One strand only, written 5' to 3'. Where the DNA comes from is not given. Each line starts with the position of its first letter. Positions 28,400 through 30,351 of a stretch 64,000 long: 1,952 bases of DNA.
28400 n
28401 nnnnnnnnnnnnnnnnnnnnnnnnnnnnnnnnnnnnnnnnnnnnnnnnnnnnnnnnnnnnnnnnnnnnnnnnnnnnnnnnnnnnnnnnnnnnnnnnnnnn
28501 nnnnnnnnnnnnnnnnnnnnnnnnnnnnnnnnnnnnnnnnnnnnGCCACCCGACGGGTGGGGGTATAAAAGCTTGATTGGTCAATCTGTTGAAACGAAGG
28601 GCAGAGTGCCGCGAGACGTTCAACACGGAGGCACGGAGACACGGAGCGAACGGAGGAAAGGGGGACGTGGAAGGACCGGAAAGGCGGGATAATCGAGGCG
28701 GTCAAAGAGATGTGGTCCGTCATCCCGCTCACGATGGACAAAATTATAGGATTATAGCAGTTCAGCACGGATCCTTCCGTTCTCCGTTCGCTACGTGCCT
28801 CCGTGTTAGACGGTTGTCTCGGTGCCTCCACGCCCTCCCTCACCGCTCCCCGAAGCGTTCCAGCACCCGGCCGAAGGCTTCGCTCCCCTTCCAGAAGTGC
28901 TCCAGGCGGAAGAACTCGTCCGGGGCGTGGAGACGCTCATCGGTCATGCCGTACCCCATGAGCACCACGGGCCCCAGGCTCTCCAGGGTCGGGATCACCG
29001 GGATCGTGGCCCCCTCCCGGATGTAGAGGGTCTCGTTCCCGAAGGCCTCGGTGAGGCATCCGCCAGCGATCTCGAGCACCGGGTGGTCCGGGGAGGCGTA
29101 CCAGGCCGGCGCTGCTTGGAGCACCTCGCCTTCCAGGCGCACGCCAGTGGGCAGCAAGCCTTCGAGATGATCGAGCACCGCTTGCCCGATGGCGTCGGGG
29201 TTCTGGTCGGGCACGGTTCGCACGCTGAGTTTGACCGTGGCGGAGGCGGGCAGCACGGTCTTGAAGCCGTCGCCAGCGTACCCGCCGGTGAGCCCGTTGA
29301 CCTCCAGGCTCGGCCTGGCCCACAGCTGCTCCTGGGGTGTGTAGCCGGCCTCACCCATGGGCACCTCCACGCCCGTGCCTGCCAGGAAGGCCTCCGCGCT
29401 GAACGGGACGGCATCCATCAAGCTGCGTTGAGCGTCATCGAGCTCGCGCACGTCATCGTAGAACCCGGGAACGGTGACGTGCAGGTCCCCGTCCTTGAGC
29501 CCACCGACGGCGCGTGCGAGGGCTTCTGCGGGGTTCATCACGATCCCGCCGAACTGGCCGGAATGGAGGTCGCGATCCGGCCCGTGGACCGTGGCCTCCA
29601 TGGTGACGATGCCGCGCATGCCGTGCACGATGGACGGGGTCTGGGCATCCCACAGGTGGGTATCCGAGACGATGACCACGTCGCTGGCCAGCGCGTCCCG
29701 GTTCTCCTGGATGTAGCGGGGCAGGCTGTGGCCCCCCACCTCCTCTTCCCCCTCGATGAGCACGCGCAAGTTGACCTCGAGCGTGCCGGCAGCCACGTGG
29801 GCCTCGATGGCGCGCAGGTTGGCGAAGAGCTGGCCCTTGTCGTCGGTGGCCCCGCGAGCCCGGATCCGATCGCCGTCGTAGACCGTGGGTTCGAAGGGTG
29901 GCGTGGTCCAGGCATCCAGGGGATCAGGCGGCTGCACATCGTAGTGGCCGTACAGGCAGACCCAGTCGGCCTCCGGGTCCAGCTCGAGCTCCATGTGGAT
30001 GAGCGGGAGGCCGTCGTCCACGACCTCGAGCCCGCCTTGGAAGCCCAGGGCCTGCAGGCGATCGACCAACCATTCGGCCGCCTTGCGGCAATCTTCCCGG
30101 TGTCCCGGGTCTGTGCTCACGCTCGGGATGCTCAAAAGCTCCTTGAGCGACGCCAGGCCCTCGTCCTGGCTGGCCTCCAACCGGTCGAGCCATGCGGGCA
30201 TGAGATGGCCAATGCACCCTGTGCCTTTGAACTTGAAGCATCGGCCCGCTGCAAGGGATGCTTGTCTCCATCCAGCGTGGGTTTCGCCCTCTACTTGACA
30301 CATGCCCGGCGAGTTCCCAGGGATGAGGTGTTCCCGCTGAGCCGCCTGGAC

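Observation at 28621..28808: Periodic-arm palindromic element, copy 1 of a near-identical pair (CACGGAG type)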

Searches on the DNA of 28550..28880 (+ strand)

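Call 57: search_rna_families(source=window, start=28550, end=28880, threshold=evalue, max_evalue=10)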
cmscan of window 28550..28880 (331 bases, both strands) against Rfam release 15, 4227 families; matches with E-value up to 10: 2.
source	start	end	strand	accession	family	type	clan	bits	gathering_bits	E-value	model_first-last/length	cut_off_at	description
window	28631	28806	-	RF04159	MIR1437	Gene; miRNA;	-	19.5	168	0.44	1-192/192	no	MIR1437 microRNA precursor family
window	28602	28829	+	RF04119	MIR1858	Gene; miRNA;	-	17.9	137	1.3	1-197/197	no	MIR1858 microRNA precursor family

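Call 58: search_dna_similar(query=window:28600-28830:+, collection=plasmids, mode=distant, max_evalue=0.01, max_rows=30)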
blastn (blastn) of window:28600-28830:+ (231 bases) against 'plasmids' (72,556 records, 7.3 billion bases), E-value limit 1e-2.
No match.

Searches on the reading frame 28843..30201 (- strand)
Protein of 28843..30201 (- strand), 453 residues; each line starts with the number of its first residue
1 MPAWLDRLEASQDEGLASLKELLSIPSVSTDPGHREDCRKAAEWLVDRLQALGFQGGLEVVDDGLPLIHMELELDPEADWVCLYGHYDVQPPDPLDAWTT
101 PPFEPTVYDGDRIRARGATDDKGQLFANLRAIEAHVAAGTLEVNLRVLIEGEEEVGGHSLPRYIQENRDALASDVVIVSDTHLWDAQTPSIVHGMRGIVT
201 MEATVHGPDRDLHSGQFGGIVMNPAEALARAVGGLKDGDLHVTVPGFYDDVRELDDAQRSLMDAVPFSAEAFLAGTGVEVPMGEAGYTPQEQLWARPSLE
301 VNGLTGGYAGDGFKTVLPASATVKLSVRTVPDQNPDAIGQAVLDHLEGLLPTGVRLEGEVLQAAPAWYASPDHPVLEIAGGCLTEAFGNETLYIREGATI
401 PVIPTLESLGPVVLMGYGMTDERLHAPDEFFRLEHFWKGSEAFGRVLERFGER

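Call 47: search_protein_families(library=pfam, proteins=[window:28843-30201:-])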
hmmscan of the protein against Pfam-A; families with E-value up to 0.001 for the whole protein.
window:28843-30201:- (453 aa): 2 families
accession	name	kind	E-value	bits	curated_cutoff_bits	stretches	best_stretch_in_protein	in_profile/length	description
PF01546.33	Peptidase_M20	-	2.8e-27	96.4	24.6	1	82-448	1-205/206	Peptidase family M20/M25/M40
PF07687.19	M20_dimer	-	3.9e-14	52.9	21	1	194-351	2-104/107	Peptidase dimerisation domain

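Call 59: find_homologous_proteins(query=window:28843-30201:-, max_evalue=1e-50)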
Query window:28843-30201:- (453 aa): 7990 proteins with E <= 1e-50 among 8000 candidates; the best 120 are listed.
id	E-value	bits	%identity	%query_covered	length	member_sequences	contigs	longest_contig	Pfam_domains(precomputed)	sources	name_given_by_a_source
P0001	0.0e+0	1035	100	100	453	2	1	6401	PF01546.34,PF07687.20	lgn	-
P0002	2.3e-192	658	64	100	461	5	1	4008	PF01546.34,PF07687.20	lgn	-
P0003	3.5e-192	657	64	100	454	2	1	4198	PF01546.34,PF07687.20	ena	-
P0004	1.2e-181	623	63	100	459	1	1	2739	PF01546.34,PF07687.20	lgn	-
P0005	4.7e-180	617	61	100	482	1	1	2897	PF01546.34,PF07687.20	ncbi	-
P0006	1.9e-176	606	60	100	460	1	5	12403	PF01546.34,PF07687.20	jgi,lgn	jgi:acetylornithine deacetylase/succinyl-diaminopimelate desuccinylase-like protein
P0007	2.2e-175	602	60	100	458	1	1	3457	PF01546.34,PF07687.20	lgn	-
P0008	1.2e-174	600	60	100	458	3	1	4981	PF01546.34,PF07687.20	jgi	jgi:acetylornithine deacetylase/succinyl-diaminopimelate desuccinylase-like protein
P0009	1.4e-171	590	61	100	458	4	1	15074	PF01546.34,PF07687.20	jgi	jgi:acetylornithine deacetylase/succinyl-diaminopimelate desuccinylase-like protein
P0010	1.2e-169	583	57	100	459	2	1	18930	PF01546.34,PF07687.20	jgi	-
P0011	1.1e-168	580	58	100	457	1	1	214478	PF01546.34,PF07687.20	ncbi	-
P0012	3.4e-166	572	58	100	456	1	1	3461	PF01546.34,PF07687.20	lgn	-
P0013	8.4e-166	570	59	100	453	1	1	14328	PF01546.34,PF07687.20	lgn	-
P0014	8.6e-126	439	47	98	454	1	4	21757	PF01546.34,PF07687.20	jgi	jgi:acetylornithine deacetylase/succinyl-diaminopimelate desuccinylase-like protein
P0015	2.1e-125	437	49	96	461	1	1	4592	PF01546.34,PF07687.20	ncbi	-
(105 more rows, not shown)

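Call 60: find_encoding_contigs(protein=P0011, flank=6000, max_places=2)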
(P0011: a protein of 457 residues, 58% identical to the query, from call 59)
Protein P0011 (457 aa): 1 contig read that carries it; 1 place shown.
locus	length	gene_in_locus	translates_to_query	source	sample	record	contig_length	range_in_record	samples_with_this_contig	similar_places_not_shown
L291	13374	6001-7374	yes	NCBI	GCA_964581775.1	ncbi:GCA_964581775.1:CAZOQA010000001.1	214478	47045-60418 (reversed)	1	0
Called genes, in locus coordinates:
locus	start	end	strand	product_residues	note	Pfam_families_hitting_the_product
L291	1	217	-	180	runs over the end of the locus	PF20730:YetF_N (weak), PF04239:DUF421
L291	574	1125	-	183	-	-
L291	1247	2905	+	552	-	PF00082:Peptidase_S8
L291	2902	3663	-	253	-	PF23600:CdpA_N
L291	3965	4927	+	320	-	PF25216:Volactin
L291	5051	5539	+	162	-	PF00149:Metallophos (faint), PF12850:Metallophos_2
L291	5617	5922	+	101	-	-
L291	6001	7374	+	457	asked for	PF01546:Peptidase_M20, PF07687:M20_dimer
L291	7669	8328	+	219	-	PF00160:Pro_isomerase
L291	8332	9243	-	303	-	PF01323:DSBA (weak), PF13743:Thioredoxin_5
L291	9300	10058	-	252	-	PF09754:PAC2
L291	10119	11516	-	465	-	PF18911:PKD_4, PF00127:Copper-bind (faint)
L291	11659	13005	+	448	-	PF00246:Peptidase_M14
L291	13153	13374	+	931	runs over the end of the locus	PF00330:Aconitase, PF00694:Aconitase_C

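Call 61: find_encoding_contigs(protein=P0009, flank=6000, max_places=2)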
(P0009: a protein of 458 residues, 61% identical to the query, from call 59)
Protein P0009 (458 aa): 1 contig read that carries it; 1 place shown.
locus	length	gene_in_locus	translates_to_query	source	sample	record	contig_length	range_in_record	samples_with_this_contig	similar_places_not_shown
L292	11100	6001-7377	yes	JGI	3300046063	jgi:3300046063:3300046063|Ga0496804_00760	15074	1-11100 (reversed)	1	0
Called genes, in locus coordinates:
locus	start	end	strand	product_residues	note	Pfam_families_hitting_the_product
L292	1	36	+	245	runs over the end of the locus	PF00582:Usp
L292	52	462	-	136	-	PF01842:ACT (weak)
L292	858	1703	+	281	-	PF13743:Thioredoxin_5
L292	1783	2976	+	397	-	PF13230:GATase_4, PF13522:GATase_6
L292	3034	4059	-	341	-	PF03009:GDPD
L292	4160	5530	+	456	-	PF01266:DAO (faint), PF07992:Pyr_redox_2, PF13738:Pyr_redox_3 (weak), PF00070:Pyr_redox, PF02852:Pyr_redox_dim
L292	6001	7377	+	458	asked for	PF01546:Peptidase_M20, PF07687:M20_dimer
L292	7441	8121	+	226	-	PF00160:Pro_isomerase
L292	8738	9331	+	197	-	PF00160:Pro_isomerase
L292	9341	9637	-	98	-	PF26256:DUF8060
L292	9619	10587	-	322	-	PF24318:DUF7490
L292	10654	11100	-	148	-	?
